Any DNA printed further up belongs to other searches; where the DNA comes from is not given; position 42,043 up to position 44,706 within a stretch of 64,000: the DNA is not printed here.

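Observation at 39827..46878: Translationally coupled operon: Spt-like alpha-oxoamine synthase, two DAGK-family lipid kinases, SDR::radical-SAM fusion and UbiA prenyltransferase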

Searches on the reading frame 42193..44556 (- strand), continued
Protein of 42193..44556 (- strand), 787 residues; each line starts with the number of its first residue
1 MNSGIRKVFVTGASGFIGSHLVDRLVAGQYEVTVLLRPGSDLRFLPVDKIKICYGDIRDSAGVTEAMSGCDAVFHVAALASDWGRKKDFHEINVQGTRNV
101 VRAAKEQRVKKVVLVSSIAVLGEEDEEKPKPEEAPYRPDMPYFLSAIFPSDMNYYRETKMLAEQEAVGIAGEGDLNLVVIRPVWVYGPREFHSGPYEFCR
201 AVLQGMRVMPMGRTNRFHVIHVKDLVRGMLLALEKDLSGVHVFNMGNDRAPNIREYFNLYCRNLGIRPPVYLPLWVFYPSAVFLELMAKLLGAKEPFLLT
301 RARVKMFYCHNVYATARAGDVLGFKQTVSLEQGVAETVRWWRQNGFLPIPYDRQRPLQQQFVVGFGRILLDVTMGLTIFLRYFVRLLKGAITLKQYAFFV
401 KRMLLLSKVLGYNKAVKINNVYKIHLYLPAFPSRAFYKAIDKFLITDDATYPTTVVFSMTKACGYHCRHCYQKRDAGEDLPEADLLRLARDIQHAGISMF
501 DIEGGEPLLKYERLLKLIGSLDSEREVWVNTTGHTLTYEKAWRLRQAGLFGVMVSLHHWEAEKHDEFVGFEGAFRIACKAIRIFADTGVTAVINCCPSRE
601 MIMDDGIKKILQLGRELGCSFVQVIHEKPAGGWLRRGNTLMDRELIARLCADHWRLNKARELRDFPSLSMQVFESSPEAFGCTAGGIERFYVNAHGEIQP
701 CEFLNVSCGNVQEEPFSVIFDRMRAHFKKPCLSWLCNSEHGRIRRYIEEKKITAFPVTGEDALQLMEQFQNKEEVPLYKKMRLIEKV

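Call 55: search_solved_structures(query=L069:7360-8631:+, max_evalue=1e-20, show_alignments=0)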
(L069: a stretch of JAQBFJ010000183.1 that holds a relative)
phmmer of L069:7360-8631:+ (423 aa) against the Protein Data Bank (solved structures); distinct sequences matched with E-value up to 1e-20: 50.
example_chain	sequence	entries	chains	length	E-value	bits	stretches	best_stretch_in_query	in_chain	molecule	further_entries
3a2b_A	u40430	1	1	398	5e-80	272.7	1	63-414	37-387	Serine palmitoyltransferase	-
8guh_A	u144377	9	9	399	5.1e-80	272.7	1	63-414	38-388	Serine palmitoyltransferase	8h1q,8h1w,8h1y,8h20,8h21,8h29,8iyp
7poa_A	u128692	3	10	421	1.7e-79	271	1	66-422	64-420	8-amino-7-oxononanoate synthase/2-amino-3-ketobutyrate coenzyme A ligase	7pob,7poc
8s1y_A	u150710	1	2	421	6e-79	269.2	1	66-422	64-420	8-amino-7-oxononanoate synthase/2-amino-3-ketobutyrate coenzyme A ligase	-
7v58_A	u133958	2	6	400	2.2e-74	254.2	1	69-422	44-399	2-amino-3-ketobutyrate coenzyme A ligase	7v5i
2x8u_A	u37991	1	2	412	8.9e-74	252.2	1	58-422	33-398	SERINE PALMITOYLTRANSFERASE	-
3tqx_A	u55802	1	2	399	1.2e-73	251.7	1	65-421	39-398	2-amino-3-ketobutyrate coenzyme A ligase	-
1fc4_A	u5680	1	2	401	2.6e-73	250.6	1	70-423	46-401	2-AMINO-3-KETOBUTYRATE CONENZYME A LIGASE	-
2jgt_A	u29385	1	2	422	2.1e-72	247.6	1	63-422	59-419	SERINE PALMITOYLTRANSFERASE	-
2jg2_A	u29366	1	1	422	2.2e-72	247.6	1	63-422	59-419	SERINE PALMITOYLTRANSFERASE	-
2w8j_A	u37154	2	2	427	2.3e-72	247.5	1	63-422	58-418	SERINE PALMITOYLTRANSFERASE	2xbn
2w8v_A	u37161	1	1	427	4.1e-72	246.7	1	63-422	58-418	SERINE PALMITOYLTRANSFERASE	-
2w8t_A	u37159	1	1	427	5.6e-72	246.2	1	63-422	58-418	SERINE PALMITOYLTRANSFERASE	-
2w8u_A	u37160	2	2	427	5.7e-72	246.2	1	63-422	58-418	SERINE PALMITOYLTRANSFERASE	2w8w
4bmk_A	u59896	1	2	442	1.8e-71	244.6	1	63-422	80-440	SERINE PALMITOYLTRANSFERASE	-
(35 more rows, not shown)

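Call 56: search_protein_families(library=ncbifam, proteins=[L069:7360-8631:+, L015:6677-7951:+, L062:12389-13666:+], max_evalue=1e-30)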
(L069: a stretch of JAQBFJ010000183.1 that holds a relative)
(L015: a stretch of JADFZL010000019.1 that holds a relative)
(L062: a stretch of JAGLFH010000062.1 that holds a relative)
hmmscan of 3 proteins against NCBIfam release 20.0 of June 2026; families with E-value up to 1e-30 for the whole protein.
L069:7360-8631:+ (423 aa): 11 families
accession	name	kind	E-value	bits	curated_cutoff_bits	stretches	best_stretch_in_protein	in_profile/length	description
TIGR01825.1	gly_Cac_T_rel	subfamily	3.6e-114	381.4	535.4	1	67-422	31-385/385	BioF/Kbl family PLP-dependent acyltransferase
NF005394.0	PRK06939.1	equivalog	6.3e-113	377.5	460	1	66-422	39-397/397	glycine C-acetyltransferase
TIGR00858.1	bioF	equivalog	4.7e-107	357.9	426.45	1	62-412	14-364/365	8-amino-7-oxononanoate synthase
NF047600.1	SerpalmtaseCFB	equivalog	3.6e-104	348.6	640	1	65-416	39-389/395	serine palmitoyltransferase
NF047599.1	SerpalmtaseBetaP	equivalog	2.9e-100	335.7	500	1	56-419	30-393/394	serine palmitoyltransferase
TIGR01822.1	2am3keto_CoA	equivalog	1.2e-98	330.6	493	1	60-422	33-393/393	glycine C-acetyltransferase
NF047603.1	SerpalmtaseAlphaP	equivalog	9.3e-90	301.1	670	1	64-422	40-399/399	serine palmitoyltransferase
TIGR01821.1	5aminolev_synth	equivalog_domain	4.5e-77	259.6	338.55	1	62-417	38-395/402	5-aminolevulinate synthase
NF005526.0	PRK07179.1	equivalog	5.7e-63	212.9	428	1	31-415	20-395/407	alpha-hydroxyketone-type quorum-sensing autoinducer synthase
NF005697.0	PRK07505.1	subfamily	2.4e-39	135.1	342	1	60-419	39-402/405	hypothetical protein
NF004608.1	PRK05937.1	equivalog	3.2e-33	115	399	1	102-414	42-344/366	8-amino-7-oxononanoate synthase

L015:6677-7951:+ (424 aa): 11 families
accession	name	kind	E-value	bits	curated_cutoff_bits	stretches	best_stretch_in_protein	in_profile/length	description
NF005394.0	PRK06939.1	equivalog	2.7e-115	385.3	460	1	36-422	11-394/397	glycine C-acetyltransferase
TIGR00858.1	bioF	equivalog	1.5e-113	379.3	426.45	1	67-416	20-365/365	8-amino-7-oxononanoate synthase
TIGR01825.1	gly_Cac_T_rel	subfamily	2.4e-111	372.1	535.4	1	39-423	6-383/385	BioF/Kbl family PLP-dependent acyltransferase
NF047600.1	SerpalmtaseCFB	equivalog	1.2e-105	353.4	640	1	34-421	11-391/395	serine palmitoyltransferase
TIGR01822.1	2am3keto_CoA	equivalog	2.9e-99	332.7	493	1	34-422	5-390/393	glycine C-acetyltransferase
NF047599.1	SerpalmtaseBetaP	equivalog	4.4e-97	325.2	500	1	26-421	2-392/394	serine palmitoyltransferase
TIGR01821.1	5aminolev_synth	equivalog_domain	2.1e-82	277.2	338.55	1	38-421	11-396/402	5-aminolevulinate synthase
NF047603.1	SerpalmtaseAlphaP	equivalog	1.1e-77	261.4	670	1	25-413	2-387/399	serine palmitoyltransferase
NF005526.0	PRK07179.1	equivalog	1.4e-61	208.3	428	1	64-423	47-400/407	alpha-hydroxyketone-type quorum-sensing autoinducer synthase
NF005697.0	PRK07505.1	subfamily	7.6e-51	173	342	1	69-422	45-402/405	hypothetical protein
NF004608.1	PRK05937.1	equivalog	1.7e-37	129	399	1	98-418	37-345/366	8-amino-7-oxononanoate synthase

L062:12389-13666:+ (425 aa): 11 families
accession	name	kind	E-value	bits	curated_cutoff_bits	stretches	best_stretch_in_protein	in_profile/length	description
NF005394.0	PRK06939.1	equivalog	3.5e-119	398.1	460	1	31-423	7-396/397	glycine C-acetyltransferase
TIGR01825.1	gly_Cac_T_rel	subfamily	3.5e-117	391.3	535.4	1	70-423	32-384/385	BioF/Kbl family PLP-dependent acyltransferase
NF047600.1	SerpalmtaseCFB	equivalog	5e-110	367.8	640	1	26-416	5-387/395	serine palmitoyltransferase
TIGR00858.1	bioF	equivalog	7.2e-110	367.2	426.45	1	70-414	20-364/365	8-amino-7-oxononanoate synthase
TIGR01822.1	2am3keto_CoA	equivalog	1.2e-105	353.6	493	1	33-424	5-393/393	glycine C-acetyltransferase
NF047599.1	SerpalmtaseBetaP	equivalog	2e-102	342.9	500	1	70-419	42-391/394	serine palmitoyltransferase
NF047603.1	SerpalmtaseAlphaP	equivalog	2.7e-83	279.9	670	1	71-423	45-398/399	serine palmitoyltransferase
TIGR01821.1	5aminolev_synth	equivalog_domain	1.8e-77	260.9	338.55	1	54-417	27-393/402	5-aminolevulinate synthase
NF005526.0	PRK07179.1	equivalog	3e-67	226.9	428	1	71-418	54-396/407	alpha-hydroxyketone-type quorum-sensing autoinducer synthase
NF005697.0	PRK07505.1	subfamily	7.8e-43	146.6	342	1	70-418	47-399/405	hypothetical protein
NF004608.1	PRK05937.1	equivalog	2e-31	109.1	399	1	104-414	42-342/366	8-amino-7-oxononanoate synthase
